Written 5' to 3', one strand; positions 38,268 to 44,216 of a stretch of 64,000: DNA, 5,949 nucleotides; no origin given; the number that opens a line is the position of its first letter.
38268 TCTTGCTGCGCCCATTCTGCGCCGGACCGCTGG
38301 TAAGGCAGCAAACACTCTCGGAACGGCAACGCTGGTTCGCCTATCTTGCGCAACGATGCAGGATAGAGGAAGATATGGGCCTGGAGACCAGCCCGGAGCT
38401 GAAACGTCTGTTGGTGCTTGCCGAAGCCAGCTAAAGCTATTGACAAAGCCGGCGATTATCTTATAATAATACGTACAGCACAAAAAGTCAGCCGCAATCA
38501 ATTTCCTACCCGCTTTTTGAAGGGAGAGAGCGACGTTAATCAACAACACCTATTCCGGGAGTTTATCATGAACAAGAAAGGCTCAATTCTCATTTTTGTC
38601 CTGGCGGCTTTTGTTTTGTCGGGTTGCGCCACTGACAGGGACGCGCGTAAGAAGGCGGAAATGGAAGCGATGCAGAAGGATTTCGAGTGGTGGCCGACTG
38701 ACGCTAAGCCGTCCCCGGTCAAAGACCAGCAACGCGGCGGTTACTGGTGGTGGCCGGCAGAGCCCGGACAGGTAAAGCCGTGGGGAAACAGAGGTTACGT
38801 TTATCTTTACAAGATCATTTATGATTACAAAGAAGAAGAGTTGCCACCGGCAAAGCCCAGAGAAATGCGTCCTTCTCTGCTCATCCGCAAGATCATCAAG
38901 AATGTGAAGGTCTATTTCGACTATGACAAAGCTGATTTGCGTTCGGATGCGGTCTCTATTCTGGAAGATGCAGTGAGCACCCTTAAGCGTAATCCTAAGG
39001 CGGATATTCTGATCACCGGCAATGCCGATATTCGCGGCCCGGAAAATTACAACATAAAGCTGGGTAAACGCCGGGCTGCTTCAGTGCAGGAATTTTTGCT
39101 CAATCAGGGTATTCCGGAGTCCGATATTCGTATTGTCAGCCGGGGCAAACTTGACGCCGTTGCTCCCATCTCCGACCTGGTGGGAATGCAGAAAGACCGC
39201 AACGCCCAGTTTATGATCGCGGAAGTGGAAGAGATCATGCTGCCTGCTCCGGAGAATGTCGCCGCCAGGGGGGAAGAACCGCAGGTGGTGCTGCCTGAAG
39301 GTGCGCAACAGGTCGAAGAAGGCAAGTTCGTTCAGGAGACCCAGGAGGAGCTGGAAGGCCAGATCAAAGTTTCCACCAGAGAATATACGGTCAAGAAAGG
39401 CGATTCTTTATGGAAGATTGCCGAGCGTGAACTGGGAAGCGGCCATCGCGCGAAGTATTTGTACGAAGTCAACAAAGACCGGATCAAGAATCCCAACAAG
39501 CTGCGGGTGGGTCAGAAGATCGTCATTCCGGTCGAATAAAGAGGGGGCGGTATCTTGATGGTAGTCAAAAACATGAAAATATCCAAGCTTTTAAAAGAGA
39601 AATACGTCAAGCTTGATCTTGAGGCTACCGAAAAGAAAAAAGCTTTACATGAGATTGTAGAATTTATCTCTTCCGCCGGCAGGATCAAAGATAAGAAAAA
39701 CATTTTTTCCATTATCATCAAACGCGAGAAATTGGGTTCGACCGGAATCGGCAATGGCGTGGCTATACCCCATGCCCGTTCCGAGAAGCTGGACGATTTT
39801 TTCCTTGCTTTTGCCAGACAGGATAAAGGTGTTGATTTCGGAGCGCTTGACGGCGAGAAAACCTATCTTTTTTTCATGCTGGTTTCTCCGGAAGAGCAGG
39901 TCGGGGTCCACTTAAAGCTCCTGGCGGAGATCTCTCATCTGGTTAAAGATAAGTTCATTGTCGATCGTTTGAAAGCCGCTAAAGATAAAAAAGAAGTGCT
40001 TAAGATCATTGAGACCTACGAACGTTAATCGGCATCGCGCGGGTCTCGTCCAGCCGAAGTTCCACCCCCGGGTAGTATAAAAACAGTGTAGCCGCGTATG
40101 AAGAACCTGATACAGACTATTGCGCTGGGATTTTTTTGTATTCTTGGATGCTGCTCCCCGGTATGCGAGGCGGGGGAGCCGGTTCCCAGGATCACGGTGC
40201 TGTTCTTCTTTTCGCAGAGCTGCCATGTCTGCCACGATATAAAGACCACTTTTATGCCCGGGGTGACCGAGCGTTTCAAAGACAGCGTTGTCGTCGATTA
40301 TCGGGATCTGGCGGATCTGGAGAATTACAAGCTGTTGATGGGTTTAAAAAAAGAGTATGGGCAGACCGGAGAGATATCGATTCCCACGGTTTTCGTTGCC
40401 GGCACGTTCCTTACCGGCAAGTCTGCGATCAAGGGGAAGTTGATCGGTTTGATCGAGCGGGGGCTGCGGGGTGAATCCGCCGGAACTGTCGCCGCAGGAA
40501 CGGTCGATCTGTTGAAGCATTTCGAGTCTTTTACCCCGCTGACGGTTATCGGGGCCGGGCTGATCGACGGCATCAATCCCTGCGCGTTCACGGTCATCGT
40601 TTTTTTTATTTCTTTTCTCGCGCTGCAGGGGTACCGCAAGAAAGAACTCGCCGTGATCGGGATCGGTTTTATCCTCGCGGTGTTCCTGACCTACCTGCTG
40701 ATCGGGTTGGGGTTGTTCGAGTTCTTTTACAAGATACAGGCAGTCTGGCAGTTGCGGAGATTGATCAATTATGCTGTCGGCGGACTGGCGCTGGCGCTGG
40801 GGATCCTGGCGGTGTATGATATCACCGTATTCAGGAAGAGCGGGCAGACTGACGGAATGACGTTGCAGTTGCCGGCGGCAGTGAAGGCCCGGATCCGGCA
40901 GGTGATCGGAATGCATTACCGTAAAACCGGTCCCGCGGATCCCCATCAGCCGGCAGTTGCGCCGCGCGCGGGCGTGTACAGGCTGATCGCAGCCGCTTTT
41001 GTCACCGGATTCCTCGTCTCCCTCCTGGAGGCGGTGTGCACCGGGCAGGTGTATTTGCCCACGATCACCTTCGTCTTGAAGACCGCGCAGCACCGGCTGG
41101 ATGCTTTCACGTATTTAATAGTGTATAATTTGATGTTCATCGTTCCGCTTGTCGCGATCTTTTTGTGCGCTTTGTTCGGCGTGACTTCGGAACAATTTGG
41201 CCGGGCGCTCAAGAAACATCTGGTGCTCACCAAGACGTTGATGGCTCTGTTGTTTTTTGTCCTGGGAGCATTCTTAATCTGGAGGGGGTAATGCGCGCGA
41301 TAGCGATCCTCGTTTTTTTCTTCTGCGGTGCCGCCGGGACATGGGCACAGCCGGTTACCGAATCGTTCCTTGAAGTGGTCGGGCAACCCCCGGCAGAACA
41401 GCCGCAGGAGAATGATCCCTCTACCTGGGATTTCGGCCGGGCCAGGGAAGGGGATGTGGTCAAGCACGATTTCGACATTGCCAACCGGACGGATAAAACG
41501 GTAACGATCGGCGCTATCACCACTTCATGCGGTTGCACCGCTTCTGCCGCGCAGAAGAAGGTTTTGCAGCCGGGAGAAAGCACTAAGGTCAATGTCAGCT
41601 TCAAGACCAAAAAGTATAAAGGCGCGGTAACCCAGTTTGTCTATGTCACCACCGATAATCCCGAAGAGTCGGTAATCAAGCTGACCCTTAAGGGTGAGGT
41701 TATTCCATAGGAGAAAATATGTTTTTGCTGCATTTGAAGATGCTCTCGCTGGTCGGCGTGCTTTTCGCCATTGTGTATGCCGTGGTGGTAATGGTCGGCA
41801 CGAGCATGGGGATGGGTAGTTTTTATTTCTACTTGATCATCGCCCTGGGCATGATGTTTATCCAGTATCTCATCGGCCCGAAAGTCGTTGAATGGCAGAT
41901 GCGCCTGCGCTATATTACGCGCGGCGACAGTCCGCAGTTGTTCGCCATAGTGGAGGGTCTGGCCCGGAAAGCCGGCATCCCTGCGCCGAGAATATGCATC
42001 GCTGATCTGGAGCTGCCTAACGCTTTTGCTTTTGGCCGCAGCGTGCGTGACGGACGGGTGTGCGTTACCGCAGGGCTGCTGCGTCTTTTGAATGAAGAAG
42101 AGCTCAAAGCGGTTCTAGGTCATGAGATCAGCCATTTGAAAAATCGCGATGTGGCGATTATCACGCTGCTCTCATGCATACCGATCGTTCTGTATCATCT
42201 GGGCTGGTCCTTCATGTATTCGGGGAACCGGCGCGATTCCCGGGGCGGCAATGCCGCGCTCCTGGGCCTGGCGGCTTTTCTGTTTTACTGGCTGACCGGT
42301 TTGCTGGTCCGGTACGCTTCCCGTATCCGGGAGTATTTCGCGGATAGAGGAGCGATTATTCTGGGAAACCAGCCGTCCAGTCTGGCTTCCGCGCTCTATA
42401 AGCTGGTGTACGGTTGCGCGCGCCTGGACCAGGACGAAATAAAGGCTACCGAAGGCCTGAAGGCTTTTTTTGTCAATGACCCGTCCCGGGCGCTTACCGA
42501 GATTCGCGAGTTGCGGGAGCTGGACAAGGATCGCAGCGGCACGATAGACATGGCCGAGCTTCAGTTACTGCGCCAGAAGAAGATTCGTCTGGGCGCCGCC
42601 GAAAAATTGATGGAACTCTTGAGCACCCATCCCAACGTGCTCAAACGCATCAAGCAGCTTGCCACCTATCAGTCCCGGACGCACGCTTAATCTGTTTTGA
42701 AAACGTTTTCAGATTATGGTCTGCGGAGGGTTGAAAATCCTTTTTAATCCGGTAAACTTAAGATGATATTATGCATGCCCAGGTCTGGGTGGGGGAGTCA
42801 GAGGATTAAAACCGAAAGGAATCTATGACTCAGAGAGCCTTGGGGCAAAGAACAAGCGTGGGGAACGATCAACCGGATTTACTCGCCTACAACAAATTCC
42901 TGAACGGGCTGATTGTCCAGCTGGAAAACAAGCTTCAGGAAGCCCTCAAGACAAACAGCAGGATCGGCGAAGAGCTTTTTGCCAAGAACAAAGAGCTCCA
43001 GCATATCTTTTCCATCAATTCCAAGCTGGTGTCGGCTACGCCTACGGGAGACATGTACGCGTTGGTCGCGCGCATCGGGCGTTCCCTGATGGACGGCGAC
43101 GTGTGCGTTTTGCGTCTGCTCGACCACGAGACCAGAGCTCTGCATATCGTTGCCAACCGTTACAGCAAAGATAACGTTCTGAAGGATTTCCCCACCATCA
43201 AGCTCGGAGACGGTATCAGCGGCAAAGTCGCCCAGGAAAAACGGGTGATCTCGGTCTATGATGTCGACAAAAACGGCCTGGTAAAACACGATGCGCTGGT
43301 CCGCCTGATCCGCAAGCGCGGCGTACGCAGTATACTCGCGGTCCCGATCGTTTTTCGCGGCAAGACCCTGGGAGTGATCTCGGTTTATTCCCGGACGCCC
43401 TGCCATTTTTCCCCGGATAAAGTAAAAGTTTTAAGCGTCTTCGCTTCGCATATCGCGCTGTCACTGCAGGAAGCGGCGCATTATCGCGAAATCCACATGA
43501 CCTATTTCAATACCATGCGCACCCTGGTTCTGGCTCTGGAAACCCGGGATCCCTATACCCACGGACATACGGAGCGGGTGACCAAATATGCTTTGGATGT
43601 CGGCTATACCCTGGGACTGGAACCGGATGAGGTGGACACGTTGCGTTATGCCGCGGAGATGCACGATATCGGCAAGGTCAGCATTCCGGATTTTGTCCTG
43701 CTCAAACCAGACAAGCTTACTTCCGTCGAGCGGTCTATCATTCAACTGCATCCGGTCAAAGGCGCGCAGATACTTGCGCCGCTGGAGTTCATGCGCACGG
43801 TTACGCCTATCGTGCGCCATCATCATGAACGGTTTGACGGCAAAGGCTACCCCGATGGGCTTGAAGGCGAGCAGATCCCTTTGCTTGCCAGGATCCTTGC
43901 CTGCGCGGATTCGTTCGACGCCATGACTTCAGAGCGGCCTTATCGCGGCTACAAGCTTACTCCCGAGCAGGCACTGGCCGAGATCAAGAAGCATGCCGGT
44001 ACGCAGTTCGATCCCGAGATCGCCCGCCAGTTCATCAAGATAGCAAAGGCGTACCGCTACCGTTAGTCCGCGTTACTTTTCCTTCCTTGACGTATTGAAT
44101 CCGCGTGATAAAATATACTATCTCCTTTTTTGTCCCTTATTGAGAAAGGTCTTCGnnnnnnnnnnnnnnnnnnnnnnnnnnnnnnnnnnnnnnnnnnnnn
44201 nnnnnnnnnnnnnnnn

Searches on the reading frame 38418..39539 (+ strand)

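Call 31: search_protein_families(library=pfam, proteins=[window:38418-39539:+], max_evalue=0.00001)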
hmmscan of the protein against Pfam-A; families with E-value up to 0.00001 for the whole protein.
window:38418-39539:+ (373 aa): 2 families
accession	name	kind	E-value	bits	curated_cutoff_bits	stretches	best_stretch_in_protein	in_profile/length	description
PF00691.25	OmpA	-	4.6e-15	56.2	27.2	1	166-249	1-86/98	OmpA family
PF01476.26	LysM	-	3.8e-11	43.2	20.9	1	323-371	1-43/43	LysM domain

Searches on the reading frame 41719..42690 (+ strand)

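Call 3: search_protein_families(library=pfam, proteins=[window:41719-42690:+], max_evalue=0.001)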
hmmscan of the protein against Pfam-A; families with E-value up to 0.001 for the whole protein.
window:41719-42690:+ (323 aa): 3 families
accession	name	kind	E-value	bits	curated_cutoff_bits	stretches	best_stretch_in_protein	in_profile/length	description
PF01435.24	Peptidase_M48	-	1.7e-35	123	20.3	1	72-316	5-184/186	Peptidase family M48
PF13202.12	EF-hand_5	-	0.00044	20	25.9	1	262-282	1-22/25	EF hand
PF05569.17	Peptidase_M56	-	0.00084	19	31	0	113-163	177-223/296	BlaR1 peptidase M56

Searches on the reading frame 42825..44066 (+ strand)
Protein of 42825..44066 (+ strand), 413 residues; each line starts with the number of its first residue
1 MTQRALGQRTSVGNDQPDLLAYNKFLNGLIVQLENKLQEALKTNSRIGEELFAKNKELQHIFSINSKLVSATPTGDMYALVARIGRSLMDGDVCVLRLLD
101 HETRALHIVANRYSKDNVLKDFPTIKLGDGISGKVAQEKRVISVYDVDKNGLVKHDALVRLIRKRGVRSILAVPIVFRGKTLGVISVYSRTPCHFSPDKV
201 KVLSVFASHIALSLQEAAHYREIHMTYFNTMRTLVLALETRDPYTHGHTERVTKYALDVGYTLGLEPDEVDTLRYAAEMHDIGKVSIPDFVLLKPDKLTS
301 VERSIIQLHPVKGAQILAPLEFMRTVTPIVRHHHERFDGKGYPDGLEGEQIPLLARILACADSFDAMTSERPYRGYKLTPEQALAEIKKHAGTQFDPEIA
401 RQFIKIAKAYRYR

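Call 3: search_protein_families(library=pfam, proteins=[window:42825-44066:+], max_evalue=0.001)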
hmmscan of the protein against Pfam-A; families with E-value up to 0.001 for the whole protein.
window:42825-44066:+ (413 aa): 5 families
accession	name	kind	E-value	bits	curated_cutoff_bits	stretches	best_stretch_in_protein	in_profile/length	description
PF13487.12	HD_5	-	1.3e-44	152.4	27.2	1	237-399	6-170/170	HD domain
PF01966.28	HD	-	6e-20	72.1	22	1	247-367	3-116/116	HD domain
PF13185.12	GAF_2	-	4.4e-16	59.8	28.6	1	76-214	6-135/136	GAF domain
PF01590.32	GAF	-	2.6e-15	57.6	22.4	1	79-214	7-133/133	GAF domain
PF13492.12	GAF_3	-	1.8e-07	32.1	27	1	81-215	9-128/129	GAF domain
